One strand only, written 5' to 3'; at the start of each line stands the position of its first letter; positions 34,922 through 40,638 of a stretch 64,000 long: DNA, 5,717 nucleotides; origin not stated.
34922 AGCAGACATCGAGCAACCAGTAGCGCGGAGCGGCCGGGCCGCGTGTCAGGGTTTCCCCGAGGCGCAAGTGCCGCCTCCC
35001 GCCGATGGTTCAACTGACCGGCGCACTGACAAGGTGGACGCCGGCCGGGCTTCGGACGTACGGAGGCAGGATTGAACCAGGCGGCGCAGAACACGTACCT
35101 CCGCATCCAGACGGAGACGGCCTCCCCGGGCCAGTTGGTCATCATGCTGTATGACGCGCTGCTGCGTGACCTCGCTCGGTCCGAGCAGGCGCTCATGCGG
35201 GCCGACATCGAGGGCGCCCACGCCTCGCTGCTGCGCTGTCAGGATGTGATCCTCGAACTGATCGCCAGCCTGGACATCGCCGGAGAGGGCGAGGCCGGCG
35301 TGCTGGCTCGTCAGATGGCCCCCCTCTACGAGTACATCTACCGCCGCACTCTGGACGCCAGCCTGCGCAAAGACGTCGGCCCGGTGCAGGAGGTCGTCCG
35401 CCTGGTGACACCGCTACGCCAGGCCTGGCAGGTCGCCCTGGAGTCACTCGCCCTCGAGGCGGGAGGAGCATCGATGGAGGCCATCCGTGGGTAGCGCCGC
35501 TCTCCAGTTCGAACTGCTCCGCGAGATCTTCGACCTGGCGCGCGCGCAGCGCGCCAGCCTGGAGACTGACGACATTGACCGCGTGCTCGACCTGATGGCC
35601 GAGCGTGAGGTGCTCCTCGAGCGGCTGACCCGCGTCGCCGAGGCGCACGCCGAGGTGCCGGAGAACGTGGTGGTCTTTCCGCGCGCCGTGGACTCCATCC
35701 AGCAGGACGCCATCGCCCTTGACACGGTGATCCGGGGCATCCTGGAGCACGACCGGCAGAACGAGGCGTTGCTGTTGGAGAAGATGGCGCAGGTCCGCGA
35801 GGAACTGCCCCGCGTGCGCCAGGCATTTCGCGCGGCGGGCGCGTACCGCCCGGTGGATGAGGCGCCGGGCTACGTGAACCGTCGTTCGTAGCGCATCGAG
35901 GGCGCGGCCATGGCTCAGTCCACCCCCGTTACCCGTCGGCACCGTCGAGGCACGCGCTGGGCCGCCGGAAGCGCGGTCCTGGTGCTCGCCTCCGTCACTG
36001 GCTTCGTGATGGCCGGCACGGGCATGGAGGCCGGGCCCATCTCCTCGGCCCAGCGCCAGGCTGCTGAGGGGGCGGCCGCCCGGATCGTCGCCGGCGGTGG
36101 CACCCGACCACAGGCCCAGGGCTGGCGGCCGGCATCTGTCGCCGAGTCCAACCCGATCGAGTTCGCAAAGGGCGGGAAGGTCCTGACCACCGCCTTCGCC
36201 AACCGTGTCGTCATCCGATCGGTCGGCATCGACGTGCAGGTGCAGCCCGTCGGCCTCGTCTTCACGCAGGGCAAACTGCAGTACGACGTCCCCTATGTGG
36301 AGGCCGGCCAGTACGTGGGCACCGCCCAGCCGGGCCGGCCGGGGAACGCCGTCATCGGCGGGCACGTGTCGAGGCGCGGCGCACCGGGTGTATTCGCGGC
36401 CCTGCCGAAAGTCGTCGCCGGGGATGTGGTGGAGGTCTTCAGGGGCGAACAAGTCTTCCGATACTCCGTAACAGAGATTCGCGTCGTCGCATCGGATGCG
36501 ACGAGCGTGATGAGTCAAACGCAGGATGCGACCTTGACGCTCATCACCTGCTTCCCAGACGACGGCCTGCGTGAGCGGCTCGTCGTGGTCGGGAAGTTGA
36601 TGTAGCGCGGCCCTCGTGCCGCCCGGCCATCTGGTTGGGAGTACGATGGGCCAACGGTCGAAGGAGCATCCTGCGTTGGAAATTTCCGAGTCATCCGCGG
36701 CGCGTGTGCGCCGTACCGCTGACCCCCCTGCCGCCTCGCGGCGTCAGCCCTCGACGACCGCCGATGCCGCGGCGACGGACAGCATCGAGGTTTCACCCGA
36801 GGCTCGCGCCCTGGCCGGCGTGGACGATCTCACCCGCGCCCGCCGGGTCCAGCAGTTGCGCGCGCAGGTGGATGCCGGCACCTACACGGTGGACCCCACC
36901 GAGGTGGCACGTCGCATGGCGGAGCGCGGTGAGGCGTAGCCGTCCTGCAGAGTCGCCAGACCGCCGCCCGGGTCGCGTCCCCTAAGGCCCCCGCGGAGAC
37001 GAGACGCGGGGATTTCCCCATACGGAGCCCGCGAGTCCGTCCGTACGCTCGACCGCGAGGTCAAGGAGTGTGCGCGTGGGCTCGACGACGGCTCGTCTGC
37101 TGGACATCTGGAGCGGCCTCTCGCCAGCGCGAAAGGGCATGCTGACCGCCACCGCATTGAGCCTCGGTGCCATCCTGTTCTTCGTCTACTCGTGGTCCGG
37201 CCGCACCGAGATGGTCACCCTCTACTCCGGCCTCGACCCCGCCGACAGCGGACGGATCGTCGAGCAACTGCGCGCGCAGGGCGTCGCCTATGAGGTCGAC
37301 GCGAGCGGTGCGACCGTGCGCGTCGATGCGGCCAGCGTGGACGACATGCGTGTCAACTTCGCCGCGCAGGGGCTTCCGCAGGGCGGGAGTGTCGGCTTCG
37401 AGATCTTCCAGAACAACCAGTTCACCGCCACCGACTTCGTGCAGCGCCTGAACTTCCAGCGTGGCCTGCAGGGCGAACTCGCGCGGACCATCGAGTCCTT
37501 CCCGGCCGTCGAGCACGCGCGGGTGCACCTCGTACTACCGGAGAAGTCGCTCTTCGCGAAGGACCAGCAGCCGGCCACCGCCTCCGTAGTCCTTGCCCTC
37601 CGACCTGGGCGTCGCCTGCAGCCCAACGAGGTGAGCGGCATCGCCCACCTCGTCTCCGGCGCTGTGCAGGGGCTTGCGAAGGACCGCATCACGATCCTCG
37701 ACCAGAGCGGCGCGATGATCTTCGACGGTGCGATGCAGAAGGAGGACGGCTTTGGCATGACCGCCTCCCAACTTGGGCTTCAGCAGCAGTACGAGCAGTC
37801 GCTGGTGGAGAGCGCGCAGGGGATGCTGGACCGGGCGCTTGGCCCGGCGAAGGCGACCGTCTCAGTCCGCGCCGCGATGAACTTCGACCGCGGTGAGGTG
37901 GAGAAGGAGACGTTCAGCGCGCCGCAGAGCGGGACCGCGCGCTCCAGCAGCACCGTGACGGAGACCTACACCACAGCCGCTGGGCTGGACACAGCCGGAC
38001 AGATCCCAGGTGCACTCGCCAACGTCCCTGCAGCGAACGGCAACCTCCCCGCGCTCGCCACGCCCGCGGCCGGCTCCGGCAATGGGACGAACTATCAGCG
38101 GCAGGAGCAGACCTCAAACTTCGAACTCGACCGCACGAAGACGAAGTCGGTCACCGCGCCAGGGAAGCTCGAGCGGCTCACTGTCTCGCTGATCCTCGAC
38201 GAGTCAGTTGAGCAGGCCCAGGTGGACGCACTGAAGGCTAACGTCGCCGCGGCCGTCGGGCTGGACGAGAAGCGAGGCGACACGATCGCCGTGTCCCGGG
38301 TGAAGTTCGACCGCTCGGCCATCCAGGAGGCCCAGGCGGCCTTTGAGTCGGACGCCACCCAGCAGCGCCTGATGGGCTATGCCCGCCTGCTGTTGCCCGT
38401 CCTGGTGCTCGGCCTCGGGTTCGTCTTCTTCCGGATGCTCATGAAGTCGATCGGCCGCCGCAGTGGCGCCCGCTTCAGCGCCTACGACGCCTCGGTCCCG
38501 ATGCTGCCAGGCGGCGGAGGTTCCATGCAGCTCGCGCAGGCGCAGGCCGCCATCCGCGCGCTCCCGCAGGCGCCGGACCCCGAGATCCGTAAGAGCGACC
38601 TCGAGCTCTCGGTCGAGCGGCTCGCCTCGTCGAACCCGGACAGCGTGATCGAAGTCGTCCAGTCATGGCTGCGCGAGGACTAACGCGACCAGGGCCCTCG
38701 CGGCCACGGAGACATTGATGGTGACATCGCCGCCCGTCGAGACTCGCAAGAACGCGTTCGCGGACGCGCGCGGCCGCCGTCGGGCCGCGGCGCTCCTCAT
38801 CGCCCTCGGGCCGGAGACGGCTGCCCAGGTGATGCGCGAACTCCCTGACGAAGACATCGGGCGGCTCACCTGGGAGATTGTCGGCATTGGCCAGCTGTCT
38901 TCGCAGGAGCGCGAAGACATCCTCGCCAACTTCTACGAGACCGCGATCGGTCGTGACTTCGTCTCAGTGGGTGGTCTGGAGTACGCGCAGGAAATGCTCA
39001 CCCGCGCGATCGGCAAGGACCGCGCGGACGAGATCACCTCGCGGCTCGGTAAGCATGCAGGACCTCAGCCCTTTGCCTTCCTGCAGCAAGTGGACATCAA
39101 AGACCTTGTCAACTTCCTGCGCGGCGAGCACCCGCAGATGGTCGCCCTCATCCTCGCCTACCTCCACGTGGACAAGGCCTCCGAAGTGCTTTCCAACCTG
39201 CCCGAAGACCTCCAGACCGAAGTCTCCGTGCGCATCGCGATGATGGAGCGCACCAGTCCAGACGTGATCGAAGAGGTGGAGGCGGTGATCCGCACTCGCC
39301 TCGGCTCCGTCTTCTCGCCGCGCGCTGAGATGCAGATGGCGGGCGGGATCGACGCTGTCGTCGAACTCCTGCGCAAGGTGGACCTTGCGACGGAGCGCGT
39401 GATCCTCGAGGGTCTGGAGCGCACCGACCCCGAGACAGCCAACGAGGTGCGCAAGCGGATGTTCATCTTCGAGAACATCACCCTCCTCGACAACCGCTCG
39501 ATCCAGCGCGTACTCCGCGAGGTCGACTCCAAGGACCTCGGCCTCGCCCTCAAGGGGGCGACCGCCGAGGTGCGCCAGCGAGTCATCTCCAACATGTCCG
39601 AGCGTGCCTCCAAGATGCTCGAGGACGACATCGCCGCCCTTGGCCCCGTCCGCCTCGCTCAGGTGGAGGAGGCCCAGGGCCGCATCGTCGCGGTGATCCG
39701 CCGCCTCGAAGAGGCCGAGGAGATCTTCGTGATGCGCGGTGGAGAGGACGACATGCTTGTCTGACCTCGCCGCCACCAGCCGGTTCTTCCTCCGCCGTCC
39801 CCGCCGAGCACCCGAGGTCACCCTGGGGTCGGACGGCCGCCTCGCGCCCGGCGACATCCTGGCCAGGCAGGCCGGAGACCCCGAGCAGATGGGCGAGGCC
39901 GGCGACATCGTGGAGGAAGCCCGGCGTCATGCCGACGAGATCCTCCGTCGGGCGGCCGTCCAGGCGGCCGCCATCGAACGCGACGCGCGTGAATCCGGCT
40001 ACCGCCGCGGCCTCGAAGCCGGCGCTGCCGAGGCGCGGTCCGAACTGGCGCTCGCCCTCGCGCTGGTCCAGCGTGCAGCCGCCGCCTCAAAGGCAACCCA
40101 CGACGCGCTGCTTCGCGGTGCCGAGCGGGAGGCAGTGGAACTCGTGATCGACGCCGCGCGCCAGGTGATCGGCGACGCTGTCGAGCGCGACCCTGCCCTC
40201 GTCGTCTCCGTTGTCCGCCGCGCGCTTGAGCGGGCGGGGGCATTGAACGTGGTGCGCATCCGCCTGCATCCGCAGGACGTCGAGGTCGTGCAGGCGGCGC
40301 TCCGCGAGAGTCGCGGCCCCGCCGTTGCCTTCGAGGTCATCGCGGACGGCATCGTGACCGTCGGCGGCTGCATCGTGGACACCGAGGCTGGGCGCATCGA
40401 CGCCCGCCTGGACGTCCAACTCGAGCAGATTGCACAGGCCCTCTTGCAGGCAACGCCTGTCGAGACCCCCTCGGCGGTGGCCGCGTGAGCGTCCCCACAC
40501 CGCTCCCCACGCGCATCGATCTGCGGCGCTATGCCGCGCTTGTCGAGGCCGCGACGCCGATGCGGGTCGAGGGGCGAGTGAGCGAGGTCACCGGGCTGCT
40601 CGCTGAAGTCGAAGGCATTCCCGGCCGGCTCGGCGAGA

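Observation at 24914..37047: Recurrent 13-bp motif at a fixed distance from sigma28-like -10 elements: candidate binding site of an undescribed flagellar regulator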

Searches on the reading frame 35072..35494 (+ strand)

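Call 6: search_protein_families(library=pfam, proteins=[window:35072-35494:+])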
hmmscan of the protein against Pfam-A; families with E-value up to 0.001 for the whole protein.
window:35072-35494:+ (140 aa): 1 family
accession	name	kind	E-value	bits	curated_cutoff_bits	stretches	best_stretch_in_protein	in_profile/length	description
PF02561.19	FliS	-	2.9e-30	105.3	26.7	1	7-121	2-113/115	Flagellar protein FliS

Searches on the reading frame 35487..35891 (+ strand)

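Call 6: search_protein_families(library=pfam, proteins=[window:35487-35891:+])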
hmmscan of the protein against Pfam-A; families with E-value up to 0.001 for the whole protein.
window:35487-35891:+ (134 aa): 2 families
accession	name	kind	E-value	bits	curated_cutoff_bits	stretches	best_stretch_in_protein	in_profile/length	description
PF05400.18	FliT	-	1.4e-06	29.4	29.5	1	26-120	6-85/85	Flagellar protein FliT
PF05130.17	FlgN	-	2.4e-06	28.5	30.5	1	8-121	14-140/147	FlgN protein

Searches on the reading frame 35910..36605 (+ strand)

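Call 6: search_protein_families(library=pfam, proteins=[window:35910-36605:+])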
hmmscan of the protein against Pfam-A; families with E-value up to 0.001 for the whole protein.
window:35910-36605:+ (231 aa): 1 family
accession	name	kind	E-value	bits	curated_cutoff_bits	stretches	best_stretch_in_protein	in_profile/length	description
PF04203.18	Sortase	-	1.4e-23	83.4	26.6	1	103-230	4-124/125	Sortase domain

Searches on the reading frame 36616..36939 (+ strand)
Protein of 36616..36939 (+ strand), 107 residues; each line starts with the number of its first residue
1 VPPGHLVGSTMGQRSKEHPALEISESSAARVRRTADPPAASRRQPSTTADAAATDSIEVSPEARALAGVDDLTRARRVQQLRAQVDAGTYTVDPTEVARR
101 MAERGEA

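Call 31: search_protein_families(library=pfam, max_evalue=1, proteins=[window:36616-36939:+])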
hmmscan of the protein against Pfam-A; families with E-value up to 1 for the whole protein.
window:36616-36939:+ (107 aa): 1 family
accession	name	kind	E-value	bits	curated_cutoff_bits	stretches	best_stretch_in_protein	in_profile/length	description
PF04316.19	FlgM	-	3.8e-11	43.4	25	1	55-102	1-54/55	Anti-sigma-28 factor, FlgM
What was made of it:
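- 36616..36939 (+): flgM (anti-sigma-28 factor), last gene before the fliF promoter. PF04316, E = 3.8e-11 (call 31).
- On Sigma-28 (FliA/SigD/WhiG)-dependent promoter: FlgM is present at 36616-36939 (call 31).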

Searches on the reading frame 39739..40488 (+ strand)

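Call 6: search_protein_families(library=pfam, proteins=[window:39739-40488:+])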
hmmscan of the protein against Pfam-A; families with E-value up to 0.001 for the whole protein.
window:39739-40488:+ (249 aa): 2 families
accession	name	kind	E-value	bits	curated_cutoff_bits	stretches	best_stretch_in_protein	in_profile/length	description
PF02108.21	FliH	-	9e-23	81.1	24.1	1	114-231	11-128/128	Flagellar assembly protein FliH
PF01991.23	vATP-synt_E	-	9.1e-05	22.4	24.2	1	57-237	2-192/199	ATP synthase (E/31 kDa) subunit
